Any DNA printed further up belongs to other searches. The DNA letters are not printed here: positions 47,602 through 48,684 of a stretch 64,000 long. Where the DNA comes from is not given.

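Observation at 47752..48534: DapF homolog with both catalytic cysteines replaced by serine, inside a murein-recycling operon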

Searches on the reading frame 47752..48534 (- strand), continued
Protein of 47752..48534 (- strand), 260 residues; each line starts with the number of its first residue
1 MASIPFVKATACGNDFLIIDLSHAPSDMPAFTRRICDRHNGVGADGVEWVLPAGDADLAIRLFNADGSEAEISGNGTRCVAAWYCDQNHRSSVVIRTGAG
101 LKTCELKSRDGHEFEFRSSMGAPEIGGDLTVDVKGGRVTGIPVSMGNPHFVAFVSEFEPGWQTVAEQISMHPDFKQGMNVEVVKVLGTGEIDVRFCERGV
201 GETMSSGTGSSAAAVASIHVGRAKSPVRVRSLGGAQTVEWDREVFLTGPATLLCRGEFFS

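Call 64: find_homologous_proteins(query=A3, max_evalue=1e-20)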
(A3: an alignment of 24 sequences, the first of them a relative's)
Query A3 (24 sequences) (286 aa, profile of the alignment): 7998 proteins with E <= 1e-20 among 8000 candidates; the best 120 are listed.
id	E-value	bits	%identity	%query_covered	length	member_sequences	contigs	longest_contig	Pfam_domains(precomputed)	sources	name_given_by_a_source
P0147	2.2e-115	403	100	100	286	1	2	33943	PF01678.25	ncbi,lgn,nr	ncbi:MAG: diaminopimelate epimerase [Acidobacteria bacterium]|nr:diaminopimelate epimerase [Acidobac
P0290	1.7e-113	397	49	99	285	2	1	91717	PF01678.25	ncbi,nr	ncbi:MAG TPA: diaminopimelate epimerase [Blastocatellia bacterium]|nr:diaminopimelate epimerase [Bla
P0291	3.2e-113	396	46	99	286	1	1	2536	PF01678.25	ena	-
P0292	1.0e-112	394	51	99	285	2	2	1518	PF01678.25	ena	-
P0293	1.3e-112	394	50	99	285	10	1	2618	PF01678.25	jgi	-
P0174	1.4e-112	394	49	98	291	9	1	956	PF01678.25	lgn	-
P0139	4.0e-112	392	48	98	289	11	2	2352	PF01678.25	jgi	jgi:diaminopimelate epimerase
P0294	5.1e-112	392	51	98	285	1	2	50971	PF01678.25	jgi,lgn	jgi:diaminopimelate epimerase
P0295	7.9e-112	391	45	98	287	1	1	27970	PF01678.25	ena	-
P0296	8.4e-112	391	50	99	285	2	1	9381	PF01678.25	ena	-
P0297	1.5e-111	390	51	99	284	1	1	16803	PF01678.25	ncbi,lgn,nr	ncbi:MAG: diaminopimelate epimerase [Acidobacteria bacterium]|nr:diaminopimelate epimerase [Acidobac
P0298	1.7e-111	390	47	98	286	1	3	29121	PF01678.25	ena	-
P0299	1.8e-111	390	51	98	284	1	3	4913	PF01678.25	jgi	jgi:diaminopimelate epimerase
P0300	3.0e-111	389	47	98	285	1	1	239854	PF01678.25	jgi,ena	jgi:diaminopimelate epimerase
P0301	3.2e-111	389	50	98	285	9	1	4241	PF01678.25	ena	-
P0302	4.3e-111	389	50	99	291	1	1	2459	PF01678.25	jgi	jgi:diaminopimelate epimerase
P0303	6.9e-111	388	48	98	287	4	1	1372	PF01678.25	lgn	-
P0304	1.2e-110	387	49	99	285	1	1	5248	PF01678.25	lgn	-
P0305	2.2e-110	387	54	99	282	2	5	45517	PF01678.25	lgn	-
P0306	2.8e-110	386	46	98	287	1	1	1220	PF01678.25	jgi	jgi:diaminopimelate epimerase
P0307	4.1e-110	386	45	98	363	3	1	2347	PF01678.25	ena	-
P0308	6.5e-110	385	47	99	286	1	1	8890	PF01678.25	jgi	jgi:diaminopimelate epimerase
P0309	6.6e-110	385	48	98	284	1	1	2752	PF01678.25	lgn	-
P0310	7.2e-110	385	49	98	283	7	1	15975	PF01678.25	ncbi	-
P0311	7.3e-110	385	50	99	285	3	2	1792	PF01678.25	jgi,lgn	jgi:diaminopimelate epimerase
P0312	8.9e-110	385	51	98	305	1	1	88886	PF01678.25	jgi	jgi:diaminopimelate epimerase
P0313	1.0e-109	384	48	98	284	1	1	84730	PF01678.25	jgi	jgi:diaminopimelate epimerase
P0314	1.1e-109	384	49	98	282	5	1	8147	PF01678.25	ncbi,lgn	-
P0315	1.1e-109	384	50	98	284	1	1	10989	PF01678.25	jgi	jgi:diaminopimelate epimerase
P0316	1.3e-109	384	49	98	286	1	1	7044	PF01678.25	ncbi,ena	-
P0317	1.4e-109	384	47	98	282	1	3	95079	PF01678.25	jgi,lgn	-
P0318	1.9e-109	383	47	98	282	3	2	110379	PF01678.25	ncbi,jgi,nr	ncbi:MAG: diaminopimelate epimerase [Candidatus Saccharicenans sp.]|jgi:diaminopimelate epimerase|nr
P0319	2.0e-109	383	47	99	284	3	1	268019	PF01678.25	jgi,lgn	jgi:diaminopimelate epimerase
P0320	3.4e-109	383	47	98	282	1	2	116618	PF01678.25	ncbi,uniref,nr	ncbi:MAG: Diaminopimelate epimerase [Candidatus Saccharicenans subterraneus]|uniref:Diaminopimelate 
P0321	5.5e-109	382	48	98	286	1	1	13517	PF01678.25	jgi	jgi:diaminopimelate epimerase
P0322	7.0e-109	382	51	98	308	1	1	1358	PF01678.25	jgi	-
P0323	7.9e-109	381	49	98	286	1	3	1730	PF01678.25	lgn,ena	-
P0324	8.4e-109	381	44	98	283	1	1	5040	PF01678.25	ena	-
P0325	1.2e-108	381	46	98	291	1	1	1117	PF01678.25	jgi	jgi:diaminopimelate epimerase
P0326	1.2e-108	381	50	98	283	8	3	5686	PF01678.25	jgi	jgi:diaminopimelate epimerase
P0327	1.3e-108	381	48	98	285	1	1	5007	PF01678.25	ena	-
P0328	1.5e-108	381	49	98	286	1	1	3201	PF01678.25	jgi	jgi:diaminopimelate epimerase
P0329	1.6e-108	380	49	98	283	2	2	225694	PF01678.25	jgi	jgi:diaminopimelate epimerase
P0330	1.7e-108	380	50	98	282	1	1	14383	PF01678.25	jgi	jgi:diaminopimelate epimerase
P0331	2.0e-108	380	48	98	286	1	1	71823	PF01678.25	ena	-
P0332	2.1e-108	380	45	98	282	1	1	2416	PF01678.25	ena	-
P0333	2.2e-108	380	49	98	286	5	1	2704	PF01678.25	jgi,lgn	jgi:diaminopimelate epimerase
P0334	2.6e-108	380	46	98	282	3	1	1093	PF01678.25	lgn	-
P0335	2.9e-108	380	52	98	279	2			PF01678.25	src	-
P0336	2.9e-108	380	53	98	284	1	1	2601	PF01678.25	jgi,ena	-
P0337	4.0e-108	379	49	98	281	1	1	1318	PF01678.25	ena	-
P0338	4.3e-108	379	47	98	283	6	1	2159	PF01678.25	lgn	-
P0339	5.3e-108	379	47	98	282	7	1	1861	PF01678.25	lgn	-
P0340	5.7e-108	379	50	98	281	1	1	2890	PF01678.25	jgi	jgi:diaminopimelate epimerase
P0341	6.3e-108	378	47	98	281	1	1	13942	PF01678.25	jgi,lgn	-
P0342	6.6e-108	378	49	98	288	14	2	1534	PF01678.25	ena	-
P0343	7.5e-108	378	47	98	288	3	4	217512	PF01678.25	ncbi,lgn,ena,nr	ncbi:MAG TPA: diaminopimelate epimerase [Blastocatellia bacterium]|nr:diaminopimelate epimerase [Bla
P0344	7.6e-108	378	47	98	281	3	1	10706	PF01678.25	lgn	-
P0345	7.9e-108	378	47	98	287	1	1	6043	PF01678.25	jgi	jgi:diaminopimelate epimerase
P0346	8.5e-108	378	44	98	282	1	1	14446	PF01678.25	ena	-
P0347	8.7e-108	378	45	98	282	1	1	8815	PF01678.25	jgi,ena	jgi:diaminopimelate epimerase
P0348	1.1e-107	378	46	99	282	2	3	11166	PF01678.25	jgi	jgi:diaminopimelate epimerase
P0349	1.1e-107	378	55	100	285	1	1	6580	PF01678.25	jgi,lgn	jgi:diaminopimelate epimerase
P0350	1.3e-107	377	44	98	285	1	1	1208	PF01678.25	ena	-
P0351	1.4e-107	377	49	98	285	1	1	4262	PF01678.25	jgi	jgi:diaminopimelate epimerase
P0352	1.4e-107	377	62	99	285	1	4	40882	PF01678.25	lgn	-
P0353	1.5e-107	377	48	98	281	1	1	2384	PF01678.25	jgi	jgi:diaminopimelate epimerase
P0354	1.6e-107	377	46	99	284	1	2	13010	PF01678.25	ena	-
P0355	1.7e-107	377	49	98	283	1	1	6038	PF01678.25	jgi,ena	-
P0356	1.8e-107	377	45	98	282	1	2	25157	PF01678.25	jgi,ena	-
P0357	1.8e-107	377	48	98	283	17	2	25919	PF01678.25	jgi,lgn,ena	jgi:diaminopimelate epimerase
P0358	1.9e-107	377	45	98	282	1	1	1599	PF01678.25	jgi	jgi:diaminopimelate epimerase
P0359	1.9e-107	377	44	99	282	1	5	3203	PF01678.25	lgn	-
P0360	2.3e-107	377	47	99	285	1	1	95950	PF01678.25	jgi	jgi:diaminopimelate epimerase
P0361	2.4e-107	377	49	99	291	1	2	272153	PF01678.25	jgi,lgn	jgi:diaminopimelate epimerase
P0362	2.5e-107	377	45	98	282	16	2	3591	PF01678.25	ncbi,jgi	jgi:diaminopimelate epimerase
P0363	2.6e-107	376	48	99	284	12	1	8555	PF01678.25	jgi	-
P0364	2.6e-107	376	49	98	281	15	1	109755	PF01678.25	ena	-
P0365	2.6e-107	376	44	98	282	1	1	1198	PF01678.25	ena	-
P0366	3.0e-107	376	49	98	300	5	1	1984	PF01678.25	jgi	jgi:diaminopimelate epimerase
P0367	3.2e-107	376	47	98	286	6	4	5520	PF01678.25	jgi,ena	jgi:diaminopimelate epimerase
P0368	3.2e-107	376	44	98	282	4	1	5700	PF01678.25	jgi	jgi:diaminopimelate epimerase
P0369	3.5e-107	376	46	99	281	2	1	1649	PF01678.25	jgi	jgi:diaminopimelate epimerase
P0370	3.7e-107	376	45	98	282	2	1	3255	PF01678.25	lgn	-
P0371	3.9e-107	376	45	98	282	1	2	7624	PF01678.25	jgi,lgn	-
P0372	3.9e-107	376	47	98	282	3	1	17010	PF01678.25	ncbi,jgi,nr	ncbi:MAG: diaminopimelate epimerase [Candidatus Saccharicenans sp.]|jgi:diaminopimelate epimerase|nr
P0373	4.0e-107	376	47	98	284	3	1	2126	PF01678.25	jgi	jgi:diaminopimelate epimerase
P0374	4.1e-107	376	51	98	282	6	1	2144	PF01678.25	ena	-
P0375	4.1e-107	376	48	99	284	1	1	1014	PF01678.25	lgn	-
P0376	4.4e-107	376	43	98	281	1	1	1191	PF01678.25,PF26317.1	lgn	-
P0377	4.8e-107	376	45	98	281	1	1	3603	PF01678.25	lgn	-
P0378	5.0e-107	376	44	98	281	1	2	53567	PF01678.25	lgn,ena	-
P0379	5.0e-107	376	48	98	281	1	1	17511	PF01678.25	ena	-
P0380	5.3e-107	375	45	98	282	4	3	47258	PF01678.25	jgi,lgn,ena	-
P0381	5.6e-107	375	46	98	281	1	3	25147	PF01678.25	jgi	jgi:diaminopimelate epimerase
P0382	5.6e-107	375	49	100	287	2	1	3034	PF01678.25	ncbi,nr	ncbi:MAG: diaminopimelate epimerase [Acidobacteria bacterium]|nr:diaminopimelate epimerase [Acidobac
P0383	6.4e-107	375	43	98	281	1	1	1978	PF01678.25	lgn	-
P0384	6.5e-107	375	44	98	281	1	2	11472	PF01678.25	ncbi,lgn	ncbi:MAG: diaminopimelate epimerase [Candidatus Aminicenantes bacterium]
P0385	6.6e-107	375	43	99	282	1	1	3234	PF01678.25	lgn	-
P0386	7.0e-107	375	47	98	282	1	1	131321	PF01678.25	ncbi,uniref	ncbi:MAG: diaminopimelate epimerase [Candidatus Saccharicenans sp.]|uniref:diaminopimelate epimerase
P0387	7.7e-107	375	44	100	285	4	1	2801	PF01678.25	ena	-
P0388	7.7e-107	375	45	98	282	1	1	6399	PF02567.22,PF01678.25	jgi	jgi:diaminopimelate epimerase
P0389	8.2e-107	375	46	98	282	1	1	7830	PF01678.25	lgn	-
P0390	9.2e-107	375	46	98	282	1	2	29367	PF01678.25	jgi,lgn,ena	-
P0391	9.5e-107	375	45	98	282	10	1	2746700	PF01678.25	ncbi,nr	ncbi:MAG: diaminopimelate epimerase [Candidatus Aminicenantes bacterium]|nr:MAG: diaminopimelate epi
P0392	1.1e-106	374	44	98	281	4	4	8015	PF01678.25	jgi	jgi:diaminopimelate epimerase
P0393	1.1e-106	374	47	98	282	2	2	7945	PF01678.25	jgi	jgi:diaminopimelate epimerase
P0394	1.2e-106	374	50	98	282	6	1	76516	PF01678.25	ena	-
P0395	1.2e-106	374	49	98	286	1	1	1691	PF01678.25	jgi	jgi:diaminopimelate epimerase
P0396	1.5e-106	374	49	98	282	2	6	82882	PF01678.25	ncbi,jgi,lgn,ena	jgi:diaminopimelate epimerase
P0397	1.6e-106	374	44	98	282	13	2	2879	PF01678.25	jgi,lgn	jgi:diaminopimelate epimerase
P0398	1.6e-106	374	46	98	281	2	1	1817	PF01678.25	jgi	jgi:diaminopimelate epimerase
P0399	1.8e-106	374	45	98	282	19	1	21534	PF01678.25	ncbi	-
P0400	1.8e-106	374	47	98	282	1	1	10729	PF01678.25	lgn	-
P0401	1.8e-106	374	47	99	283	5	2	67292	PF01678.25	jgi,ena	-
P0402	1.9e-106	374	47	98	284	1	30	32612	PF01678.25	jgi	jgi:diaminopimelate epimerase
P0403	2.0e-106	374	46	98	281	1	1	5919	PF01678.25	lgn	-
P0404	2.3e-106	373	44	98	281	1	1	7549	PF01678.25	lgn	-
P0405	2.5e-106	373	47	100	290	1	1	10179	PF01678.25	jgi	-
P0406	2.5e-106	373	44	98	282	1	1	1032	PF01678.25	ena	-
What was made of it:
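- Tried and rejected: Taxonomy came later from a profile search (call 64).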

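Call 66: list_cluster_members(proteins=[P0205, P0238, P0239, P0268, P0233, P0148, P0155, P0159, P0161, P0181])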
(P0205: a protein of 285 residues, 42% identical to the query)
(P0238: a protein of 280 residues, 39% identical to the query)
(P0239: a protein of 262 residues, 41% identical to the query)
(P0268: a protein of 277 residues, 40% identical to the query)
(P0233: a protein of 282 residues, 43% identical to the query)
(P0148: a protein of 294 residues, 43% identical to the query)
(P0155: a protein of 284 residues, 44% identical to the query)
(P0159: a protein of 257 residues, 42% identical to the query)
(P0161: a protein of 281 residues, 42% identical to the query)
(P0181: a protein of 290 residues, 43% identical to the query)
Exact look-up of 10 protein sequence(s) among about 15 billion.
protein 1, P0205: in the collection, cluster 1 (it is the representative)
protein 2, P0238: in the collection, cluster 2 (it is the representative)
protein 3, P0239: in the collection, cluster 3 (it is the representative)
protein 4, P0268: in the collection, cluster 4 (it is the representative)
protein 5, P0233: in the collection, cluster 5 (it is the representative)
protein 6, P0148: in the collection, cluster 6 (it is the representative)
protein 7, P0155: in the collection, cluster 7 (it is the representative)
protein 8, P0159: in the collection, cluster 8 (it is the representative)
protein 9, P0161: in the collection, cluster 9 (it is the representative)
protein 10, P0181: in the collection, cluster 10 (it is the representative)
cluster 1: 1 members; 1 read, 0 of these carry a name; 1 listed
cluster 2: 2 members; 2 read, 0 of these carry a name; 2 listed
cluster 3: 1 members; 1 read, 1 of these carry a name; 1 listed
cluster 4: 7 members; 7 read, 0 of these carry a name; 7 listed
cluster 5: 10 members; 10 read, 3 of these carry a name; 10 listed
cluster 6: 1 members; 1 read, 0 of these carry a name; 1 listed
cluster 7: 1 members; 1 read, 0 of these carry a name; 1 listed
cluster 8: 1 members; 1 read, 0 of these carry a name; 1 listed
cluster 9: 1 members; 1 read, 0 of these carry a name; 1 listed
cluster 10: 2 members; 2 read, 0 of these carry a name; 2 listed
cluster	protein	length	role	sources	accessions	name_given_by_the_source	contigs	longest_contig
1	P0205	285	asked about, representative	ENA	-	-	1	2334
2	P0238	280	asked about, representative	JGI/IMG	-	-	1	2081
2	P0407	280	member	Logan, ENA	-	-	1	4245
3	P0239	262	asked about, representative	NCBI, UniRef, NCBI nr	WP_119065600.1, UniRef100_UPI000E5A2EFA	diaminopimelate epimerase [Rubrobacter indicoceani] | diaminopimelate epimerase n=1 Tax=Rubrobacter indicoceani TaxID=2051957 ...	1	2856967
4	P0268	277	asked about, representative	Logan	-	-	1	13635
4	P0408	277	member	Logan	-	-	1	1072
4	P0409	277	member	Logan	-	-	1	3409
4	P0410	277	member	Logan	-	-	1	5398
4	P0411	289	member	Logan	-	-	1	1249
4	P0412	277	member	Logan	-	-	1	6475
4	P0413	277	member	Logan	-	-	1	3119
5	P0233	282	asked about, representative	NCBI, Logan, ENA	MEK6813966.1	MAG: diaminopimelate epimerase [Nitrospirota bacterium]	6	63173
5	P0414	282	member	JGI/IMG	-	diaminopimelate epimerase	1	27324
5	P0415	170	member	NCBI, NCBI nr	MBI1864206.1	MAG: diaminopimelate epimerase, partial [Nitrospirae bacterium] | diaminopimelate epimerase [Nitrospirota bacterium]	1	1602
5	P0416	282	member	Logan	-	-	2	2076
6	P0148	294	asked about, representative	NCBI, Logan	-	-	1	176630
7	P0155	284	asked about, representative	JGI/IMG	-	-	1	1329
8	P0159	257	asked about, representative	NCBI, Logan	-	-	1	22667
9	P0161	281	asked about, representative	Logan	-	-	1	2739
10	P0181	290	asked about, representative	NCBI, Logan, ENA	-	-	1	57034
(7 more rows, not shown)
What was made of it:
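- A single-Ser (Cys/Ser) variant occurs in the isolate Rubrobacter indicoceani (call 66).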

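Call 67: find_encoding_contigs(protein=P0391, flank=10000, max_places=1)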
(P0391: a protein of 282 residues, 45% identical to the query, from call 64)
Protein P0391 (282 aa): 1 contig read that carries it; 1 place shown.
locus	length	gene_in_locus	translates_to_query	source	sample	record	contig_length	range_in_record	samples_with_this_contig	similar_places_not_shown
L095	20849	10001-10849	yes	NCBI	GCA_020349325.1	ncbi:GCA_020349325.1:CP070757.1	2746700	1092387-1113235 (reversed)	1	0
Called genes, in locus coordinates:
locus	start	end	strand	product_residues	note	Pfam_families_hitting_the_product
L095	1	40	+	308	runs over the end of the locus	PF01119:DNA_mis_repair, PF08676:MutL_C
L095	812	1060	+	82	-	-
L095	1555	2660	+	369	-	PF05157:MshEN, PF00437:T2SSE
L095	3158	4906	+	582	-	PF04773:FecR, PF20245:DUF6600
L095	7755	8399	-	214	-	PF01712:dNK (weak), PF02223:Thymidylate_kin, PF13521:AAA_28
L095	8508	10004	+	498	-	PF00089:Trypsin, PF13365:Trypsin_2, PF00595:PDZ, PF13180:PDZ_2, PF17820:PDZ_6, PF00595:PDZ (weak), PF13180:PDZ_2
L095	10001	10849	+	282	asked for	PF01678:DAP_epimerase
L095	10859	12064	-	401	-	PF03349:Toluene_X, PF13505:OMP_b-brl (faint)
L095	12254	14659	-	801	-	PF02190:LON_substr_bdg, PF00004:AAA, PF07728:AAA_5 (weak), PF22667:Lon_lid, PF05362:Lon_C, PF13541:ChlI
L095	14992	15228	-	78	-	PF01455:HupF_HypC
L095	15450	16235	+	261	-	PF01255:Prenyltransf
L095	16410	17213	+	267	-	PF01148:CTP_transf_1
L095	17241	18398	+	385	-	PF02670:DXP_reductoisom, PF08436:DXP_redisom_C, PF13288:DXPR_C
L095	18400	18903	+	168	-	PF02163:Peptidase_M50, PF00595:PDZ, PF17820:PDZ_6 (weak)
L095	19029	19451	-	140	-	PF02662:FlpD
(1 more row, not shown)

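Call 68: find_encoding_contigs(protein=P0343, flank=10000, max_places=1)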
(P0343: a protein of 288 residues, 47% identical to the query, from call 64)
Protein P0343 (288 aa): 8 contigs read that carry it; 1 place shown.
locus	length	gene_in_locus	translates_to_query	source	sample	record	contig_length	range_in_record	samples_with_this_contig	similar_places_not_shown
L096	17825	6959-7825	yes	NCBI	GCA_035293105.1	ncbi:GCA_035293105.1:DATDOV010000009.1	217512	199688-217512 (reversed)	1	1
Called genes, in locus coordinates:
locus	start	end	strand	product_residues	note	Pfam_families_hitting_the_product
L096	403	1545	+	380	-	PF02771:Acyl-CoA_dh_N, PF02770:Acyl-CoA_dh_M, PF00441:Acyl-CoA_dh_1, PF08028:Acyl-CoA_dh_2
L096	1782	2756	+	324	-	PF03308:MeaB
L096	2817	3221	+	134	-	PF00903:Glyoxalase, PF13468:Glyoxalase_3, PF13669:Glyoxalase_4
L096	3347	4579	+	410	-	PF13145:Rotamase_2, PF13616:Rotamase_3, PF00639:Rotamase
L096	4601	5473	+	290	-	PF01048:PNP_UDP_1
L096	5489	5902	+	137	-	PF13428:TPR_14 (faint), PF13525:YfiO (faint), PF14559:TPR_19 (weak), PF07719:TPR_2 (weak), PF13174:TPR_6 (weak)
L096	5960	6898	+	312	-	PF00294:PfkB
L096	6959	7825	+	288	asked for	PF01678:DAP_epimerase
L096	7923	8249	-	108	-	PF00076:RRM_1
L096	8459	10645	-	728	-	PF13449:Phytase-like (faint), PF05787:PhoX (faint), PF25021:TEN_NHL (faint), PF06739:SBBP (faint), PF08450:SGL (faint), PF24684:Vgb_lyase (faint), PF01436:NHL (weak)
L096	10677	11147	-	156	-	PF07291:MauE (weak), PF07681:DoxX (weak)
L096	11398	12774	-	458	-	PF01546:Peptidase_M20, PF07687:M20_dimer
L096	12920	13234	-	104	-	-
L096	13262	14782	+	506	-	PF13167:GTP-bdg_N, PF16360:GTP-bdg_M, PF03193:RsgA_GTPase (faint), PF01926:MMR_HSR1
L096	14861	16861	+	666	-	PF26550:Tricorn_2nd (weak), PF07676:PD40 (weak), PF26549:Tricorn_N, PF26549:Tricorn_N, PF02129:Peptidase_S15, PF20434:BD-FAE, PF00326:Peptidase_S9, PF01738:DLH (weak), +6 more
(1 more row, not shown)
